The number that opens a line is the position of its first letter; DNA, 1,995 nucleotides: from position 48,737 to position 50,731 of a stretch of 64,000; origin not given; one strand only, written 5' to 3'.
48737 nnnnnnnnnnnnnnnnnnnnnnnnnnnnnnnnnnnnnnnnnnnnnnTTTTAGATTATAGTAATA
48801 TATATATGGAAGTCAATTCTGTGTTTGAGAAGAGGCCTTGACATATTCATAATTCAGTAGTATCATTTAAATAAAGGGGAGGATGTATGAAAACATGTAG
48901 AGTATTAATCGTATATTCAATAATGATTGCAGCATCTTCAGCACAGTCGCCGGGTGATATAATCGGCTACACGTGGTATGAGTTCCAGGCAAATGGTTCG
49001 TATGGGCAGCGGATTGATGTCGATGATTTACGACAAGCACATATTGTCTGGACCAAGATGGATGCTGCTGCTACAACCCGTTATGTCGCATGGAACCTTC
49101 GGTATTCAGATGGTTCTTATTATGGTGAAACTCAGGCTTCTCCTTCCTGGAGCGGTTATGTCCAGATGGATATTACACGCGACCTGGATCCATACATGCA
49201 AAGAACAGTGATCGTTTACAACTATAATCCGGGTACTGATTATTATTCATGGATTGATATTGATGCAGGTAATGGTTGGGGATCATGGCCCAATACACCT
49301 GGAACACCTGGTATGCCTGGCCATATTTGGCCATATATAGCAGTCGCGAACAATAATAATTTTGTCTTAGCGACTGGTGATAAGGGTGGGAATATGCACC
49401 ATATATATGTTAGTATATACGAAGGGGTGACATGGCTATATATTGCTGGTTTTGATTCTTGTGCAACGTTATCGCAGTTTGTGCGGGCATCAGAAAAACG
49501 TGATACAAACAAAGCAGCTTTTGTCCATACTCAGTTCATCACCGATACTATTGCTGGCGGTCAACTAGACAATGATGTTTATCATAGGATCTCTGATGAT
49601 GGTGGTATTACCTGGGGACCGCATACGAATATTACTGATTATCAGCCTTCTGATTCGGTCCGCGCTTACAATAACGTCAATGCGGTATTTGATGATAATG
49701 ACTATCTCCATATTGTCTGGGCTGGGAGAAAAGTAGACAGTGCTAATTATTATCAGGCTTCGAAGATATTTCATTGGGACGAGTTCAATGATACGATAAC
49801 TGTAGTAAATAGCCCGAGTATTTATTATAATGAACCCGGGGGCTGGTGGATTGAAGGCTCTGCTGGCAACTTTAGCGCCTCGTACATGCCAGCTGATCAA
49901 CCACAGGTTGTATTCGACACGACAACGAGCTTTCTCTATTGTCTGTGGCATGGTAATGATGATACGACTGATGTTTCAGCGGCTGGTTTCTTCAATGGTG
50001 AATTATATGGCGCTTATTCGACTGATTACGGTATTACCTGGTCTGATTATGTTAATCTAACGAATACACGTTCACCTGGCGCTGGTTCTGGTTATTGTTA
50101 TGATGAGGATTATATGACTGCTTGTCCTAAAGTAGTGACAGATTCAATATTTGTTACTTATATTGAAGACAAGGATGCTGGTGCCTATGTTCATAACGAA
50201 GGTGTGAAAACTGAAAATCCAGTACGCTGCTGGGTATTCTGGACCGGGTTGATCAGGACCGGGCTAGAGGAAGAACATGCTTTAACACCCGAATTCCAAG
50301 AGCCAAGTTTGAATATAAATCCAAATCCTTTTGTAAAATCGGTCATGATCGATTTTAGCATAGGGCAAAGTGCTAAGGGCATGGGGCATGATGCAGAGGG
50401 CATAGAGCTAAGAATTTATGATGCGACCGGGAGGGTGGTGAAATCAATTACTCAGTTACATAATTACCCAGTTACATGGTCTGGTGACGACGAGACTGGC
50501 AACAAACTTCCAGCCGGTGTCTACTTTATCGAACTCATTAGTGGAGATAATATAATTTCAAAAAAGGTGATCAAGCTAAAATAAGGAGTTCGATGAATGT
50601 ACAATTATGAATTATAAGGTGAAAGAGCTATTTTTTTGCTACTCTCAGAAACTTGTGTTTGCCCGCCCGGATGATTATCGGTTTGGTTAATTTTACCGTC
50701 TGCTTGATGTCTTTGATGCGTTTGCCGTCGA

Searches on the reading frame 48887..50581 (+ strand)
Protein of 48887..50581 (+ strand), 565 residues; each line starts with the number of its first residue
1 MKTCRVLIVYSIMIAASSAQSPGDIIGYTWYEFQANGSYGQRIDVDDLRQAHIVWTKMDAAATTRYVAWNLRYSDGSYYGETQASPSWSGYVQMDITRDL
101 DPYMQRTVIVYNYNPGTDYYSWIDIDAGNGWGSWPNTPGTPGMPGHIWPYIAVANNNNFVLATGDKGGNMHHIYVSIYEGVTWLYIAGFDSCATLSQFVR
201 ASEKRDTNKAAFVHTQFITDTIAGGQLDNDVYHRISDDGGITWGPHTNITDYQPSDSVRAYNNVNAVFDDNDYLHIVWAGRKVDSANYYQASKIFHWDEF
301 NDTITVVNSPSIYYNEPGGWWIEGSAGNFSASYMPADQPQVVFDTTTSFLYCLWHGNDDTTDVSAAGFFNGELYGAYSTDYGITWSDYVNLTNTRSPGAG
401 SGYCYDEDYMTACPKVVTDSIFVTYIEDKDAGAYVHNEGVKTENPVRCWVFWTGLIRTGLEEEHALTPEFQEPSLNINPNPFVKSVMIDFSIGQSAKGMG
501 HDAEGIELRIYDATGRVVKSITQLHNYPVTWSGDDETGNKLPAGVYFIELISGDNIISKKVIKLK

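Call 10: search_protein_families(library=pfam, proteins=[window:48887-50581:+], max_evalue=0.01)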
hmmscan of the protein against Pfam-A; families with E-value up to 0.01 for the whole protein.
window:48887-50581:+ (565 aa): 3 families
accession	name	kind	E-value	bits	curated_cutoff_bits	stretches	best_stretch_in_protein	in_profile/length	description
PF13860.13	FlgD_ig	-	2e-07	31.4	27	1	501-549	20-72/79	FlgD Ig-like domain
PF18962.6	Por_Secre_tail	-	1.2e-05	25.9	27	1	477-562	1-74/75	Secretion system C-terminal sorting domain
PF13585.12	CHU_C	-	1.7e-05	25.3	27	1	502-548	25-68/86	CHU_C Type IX secretion signal domain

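Call 14: search_protein_families(library=ncbifam, proteins=[window:48887-50581:+], max_evalue=0.01)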
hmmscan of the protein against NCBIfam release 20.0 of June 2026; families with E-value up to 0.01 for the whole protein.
window:48887-50581:+ (565 aa): 4 families
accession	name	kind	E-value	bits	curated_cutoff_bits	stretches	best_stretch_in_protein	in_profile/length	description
TIGR04183.1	Por_Secre_tail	domain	1.6e-08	34.4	23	1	479-563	3-71/72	T9SS type A sorting domain-containing protein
NF009453.0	PRK12813.1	equivalog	2e-05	24.2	264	1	501-561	121-184/223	flagellar basal body rod modification protein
NF033707.1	T9SS_sortase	equivalog_domain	0.00017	19.3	420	1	474-551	998-1076/1095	type IX secretion system sortase PorU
NF005176.1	PRK06655.1-1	equivalog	0.0024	17.8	230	1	502-550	95-147/197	flagellar hook assembly protein FlgD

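Call 38: find_homologous_proteins(query=window:48887-50581:+, max_evalue=0.001)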
Query window:48887-50581:+ (565 aa): 187 proteins with E <= 0.001 among 4522 candidates; the best 120 are listed.
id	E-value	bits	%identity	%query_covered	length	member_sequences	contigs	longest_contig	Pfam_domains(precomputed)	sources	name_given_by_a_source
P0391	0.0e+0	1338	100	100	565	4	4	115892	PF13585.13,PF18962.8,PF13860.13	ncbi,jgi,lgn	-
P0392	0.0e+0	1070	78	100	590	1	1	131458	PF18962.8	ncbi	ncbi:MAG: T9SS type A sorting domain-containing protein [bacterium]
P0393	0.0e+0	1064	79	100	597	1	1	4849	PF18962.8,PF13860.13,PF02012.27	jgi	jgi:hypothetical protein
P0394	0.0e+0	1030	77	100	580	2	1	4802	PF13860.13,PF02012.27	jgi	-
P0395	0.0e+0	1011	77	97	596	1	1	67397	PF18962.8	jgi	jgi:hypothetical protein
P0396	2.3e-289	979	74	99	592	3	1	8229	PF18962.8,PF13860.13,PF02012.27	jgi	jgi:hypothetical protein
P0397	2.1e-278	943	73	98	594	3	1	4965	-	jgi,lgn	-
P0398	8.3e-278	941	72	99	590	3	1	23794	PF18962.8,PF13860.13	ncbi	-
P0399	6.7e-274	928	72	99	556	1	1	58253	PF18962.8,PF13860.13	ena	-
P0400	6.7e-272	922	70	98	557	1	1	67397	-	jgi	jgi:hypothetical protein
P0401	1.2e-269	914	71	97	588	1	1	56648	PF18962.8,PF13860.13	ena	-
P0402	2.1e-264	897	69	98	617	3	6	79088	PF13860.13,PF02012.27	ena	-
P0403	9.9e-264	895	70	98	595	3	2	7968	PF18962.8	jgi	jgi:hypothetical protein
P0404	2.5e-263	893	67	100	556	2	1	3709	PF13585.13,PF18962.8,PF13860.13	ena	-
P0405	1.2e-262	891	71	97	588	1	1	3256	PF13585.13,PF18962.8,PF13860.13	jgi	jgi:hypothetical protein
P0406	4.0e-242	823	61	100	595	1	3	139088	PF18962.8,PF13860.13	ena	-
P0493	3.2e-161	556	49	96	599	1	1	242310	PF18962.8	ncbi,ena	-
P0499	1.6e-158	547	51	96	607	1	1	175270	PF18962.8,PF13860.13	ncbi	-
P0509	2.5e-155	537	48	97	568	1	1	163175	PF18962.8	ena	-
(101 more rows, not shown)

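Call 51: find_encoding_contigs(protein=P0493, flank=10000, max_places=1)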
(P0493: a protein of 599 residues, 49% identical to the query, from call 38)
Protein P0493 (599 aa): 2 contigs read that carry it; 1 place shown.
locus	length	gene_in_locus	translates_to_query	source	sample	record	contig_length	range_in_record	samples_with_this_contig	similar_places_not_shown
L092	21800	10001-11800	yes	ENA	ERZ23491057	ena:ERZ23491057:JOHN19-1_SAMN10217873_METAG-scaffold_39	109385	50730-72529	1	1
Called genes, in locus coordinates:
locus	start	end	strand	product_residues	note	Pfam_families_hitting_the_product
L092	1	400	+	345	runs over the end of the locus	-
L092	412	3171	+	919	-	PF13620:CarboxypepD_reg, PF13715:CarbopepD_reg_2, PF07715:Plug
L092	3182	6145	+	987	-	-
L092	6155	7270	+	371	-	PF03349:Toluene_X (faint), PF03687:UPF0164 (weak)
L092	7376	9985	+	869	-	PF13529:Peptidase_C39_2 (weak), PF08309:LVIVD, PF18962:Por_Secre_tail (weak)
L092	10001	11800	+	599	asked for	PF18962:Por_Secre_tail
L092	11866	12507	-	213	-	-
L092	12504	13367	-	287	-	-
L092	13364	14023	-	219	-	-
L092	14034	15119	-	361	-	PF20539:DUF6754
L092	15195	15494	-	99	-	PF03819:MazG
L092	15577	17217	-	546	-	-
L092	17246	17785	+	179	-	-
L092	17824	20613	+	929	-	PF13620:CarboxypepD_reg, PF13715:CarbopepD_reg_2, PF07715:Plug (weak), PF25183:OMP_b-brl_4 (faint), PF00593:TonB_dep_Rec_b-barrel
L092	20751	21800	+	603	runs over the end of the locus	PF00005:ABC_tran, PF02463:SMC_N (faint), PF13555:AAA_29 (faint), PF13304:AAA_21 (faint), PF12848:ABC_tran_Xtn, PF00005:ABC_tran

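Call 52: find_encoding_contigs(protein=P0499, flank=10000, max_places=1)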
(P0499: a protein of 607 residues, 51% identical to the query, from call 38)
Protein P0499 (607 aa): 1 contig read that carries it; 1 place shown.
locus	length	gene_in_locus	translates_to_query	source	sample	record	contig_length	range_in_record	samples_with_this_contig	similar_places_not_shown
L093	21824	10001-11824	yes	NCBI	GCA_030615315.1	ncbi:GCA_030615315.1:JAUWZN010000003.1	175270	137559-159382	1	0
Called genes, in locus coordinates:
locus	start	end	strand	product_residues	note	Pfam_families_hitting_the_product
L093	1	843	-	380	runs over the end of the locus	PF00890:FAD_binding_2 (weak), PF01134:GIDA (weak), PF03486:HI0933_like (weak), PF07992:Pyr_redox_2 (weak), PF12831:FAD_oxidored, PF13450:NAD_binding_8 (weak), PF01494:FAD_binding_3, PF22578:GGR_cat, +1 more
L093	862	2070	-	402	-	PF05496:RuvB_N, PF00004:AAA, PF07728:AAA_5 (weak), PF13173:AAA_14, PF20720:nSTAND3 (weak), PF16193:AAA_assoc_2, PF12002:MgsA_C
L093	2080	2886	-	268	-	PF01148:CTP_transf_1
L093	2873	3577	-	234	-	PF01255:Prenyltransf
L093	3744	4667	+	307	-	PF01551:Peptidase_M23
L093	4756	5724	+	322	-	PF09587:PGA_cap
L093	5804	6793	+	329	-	PF01118:Semialdhyde_dh, PF02774:Semialdhyde_dhC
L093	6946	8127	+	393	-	PF04165:DUF401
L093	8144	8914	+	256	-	PF01048:PNP_UDP_1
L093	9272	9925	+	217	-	-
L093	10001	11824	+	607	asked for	PF13860:FlgD_ig (weak), PF18962:Por_Secre_tail (weak)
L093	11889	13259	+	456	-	PF01171:ATP_bind_3, PF11734:TilS_C (weak)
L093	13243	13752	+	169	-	PF00156:Pribosyltran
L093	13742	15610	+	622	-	PF06480:FtsH_ext, PF00004:AAA, PF17862:AAA_lid_3, PF01434:Peptidase_M41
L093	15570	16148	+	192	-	PF01227:GTP_cyclohydroI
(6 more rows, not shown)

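Call 53: find_encoding_contigs(protein=P0509, flank=10000, max_places=1)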
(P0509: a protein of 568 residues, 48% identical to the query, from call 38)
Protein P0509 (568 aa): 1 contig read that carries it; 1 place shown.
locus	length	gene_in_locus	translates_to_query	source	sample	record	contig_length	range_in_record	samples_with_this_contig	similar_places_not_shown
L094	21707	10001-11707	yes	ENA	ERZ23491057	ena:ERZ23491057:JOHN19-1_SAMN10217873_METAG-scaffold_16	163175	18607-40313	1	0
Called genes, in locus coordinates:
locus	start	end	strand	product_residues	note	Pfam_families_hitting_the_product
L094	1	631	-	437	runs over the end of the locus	PF00483:NTP_transferase (weak), PF12804:NTP_transf_3, PF01066:CDP-OH_P_transf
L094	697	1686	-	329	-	PF21016:RlmN_N, PF04055:Radical_SAM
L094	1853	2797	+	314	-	PF02388:FemAB (faint), PF13480:Acetyltransf_6 (weak)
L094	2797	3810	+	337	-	PF00586:AIRS, PF02769:AIRS_C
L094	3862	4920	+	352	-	PF00383:dCMP_cyt_deam_1, PF14437:MafB19-deam, PF01872:RibD_C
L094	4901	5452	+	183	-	PF00677:Lum_binding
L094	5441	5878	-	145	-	PF02082:Rrf2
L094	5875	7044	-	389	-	PF07690:MFS_1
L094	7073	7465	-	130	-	-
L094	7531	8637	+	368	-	PF06925:MGDG_synth, PF04101:Glyco_tran_28_C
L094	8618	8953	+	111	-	PF06262:Zincin_1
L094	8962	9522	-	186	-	-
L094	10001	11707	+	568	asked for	PF18962:Por_Secre_tail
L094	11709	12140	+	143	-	-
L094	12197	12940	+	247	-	PF07719:TPR_2 (faint)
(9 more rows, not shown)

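Call 54: find_encoding_contigs(protein=P0406, flank=10000, max_places=1)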
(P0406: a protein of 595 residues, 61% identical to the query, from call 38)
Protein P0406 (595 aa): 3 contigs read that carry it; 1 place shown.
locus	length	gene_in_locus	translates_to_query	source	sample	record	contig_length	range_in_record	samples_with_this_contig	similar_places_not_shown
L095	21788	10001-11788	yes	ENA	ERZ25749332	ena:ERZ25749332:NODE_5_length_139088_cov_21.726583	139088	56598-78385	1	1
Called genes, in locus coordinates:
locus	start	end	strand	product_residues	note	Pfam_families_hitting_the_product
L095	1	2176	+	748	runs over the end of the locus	PF07719:TPR_2 (faint), PF13428:TPR_14 (faint), PF14559:TPR_19 (faint), PF11846:Wzy_C_2 (faint), PF13432:TPR_16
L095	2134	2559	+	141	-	PF05635:23S_rRNA_IVP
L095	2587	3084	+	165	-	PF04390:LptE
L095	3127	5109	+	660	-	PF00930:DPPIV_N (faint), PF26550:Tricorn_2nd (faint), PF07676:PD40 (weak), PF26549:Tricorn_N (weak), PF05448:AXE1 (weak), PF01738:DLH (weak), PF20434:BD-FAE, PF00326:Peptidase_S9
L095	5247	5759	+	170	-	PF08123:DOT1 (faint)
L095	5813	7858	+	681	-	PF00535:Glycos_transf_2, PF13641:Glyco_tranf_2_3, PF13632:Glyco_trans_2_3, PF13727:CoA_binding_3, PF22674:C2185-like_N (faint), PF02397:Bac_transf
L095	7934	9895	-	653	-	PF17764:PriA_3primeBD, PF00270:DEAD, PF04851:ResIII, PF00271:Helicase_C (weak), PF18074:PriA_C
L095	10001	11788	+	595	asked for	PF13860:FlgD_ig (weak), PF18962:Por_Secre_tail (faint)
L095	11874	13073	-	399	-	PF00579:tRNA-synt_1b, PF22421:SYY_C-terminal, PF01479:S4 (weak)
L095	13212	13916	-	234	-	PF13353:Fer4_12, PF04055:Radical_SAM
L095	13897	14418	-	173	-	PF01750:HycI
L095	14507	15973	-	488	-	PF27537:HoxH, PF00374:NiFeSe_Hases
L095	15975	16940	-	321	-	PF01058:Oxidored_q6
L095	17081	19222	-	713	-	PF07992:Pyr_redox_2 (weak), PF12838:Fer4_7 (weak), PF13187:Fer4_9 (weak), PF13237:Fer4_10 (weak), PF00037:Fer4 (weak), PF12838:Fer4_7 (weak), PF14697:Fer4_21, PF02662:FlpD, +12 more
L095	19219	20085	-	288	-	PF02754:CCG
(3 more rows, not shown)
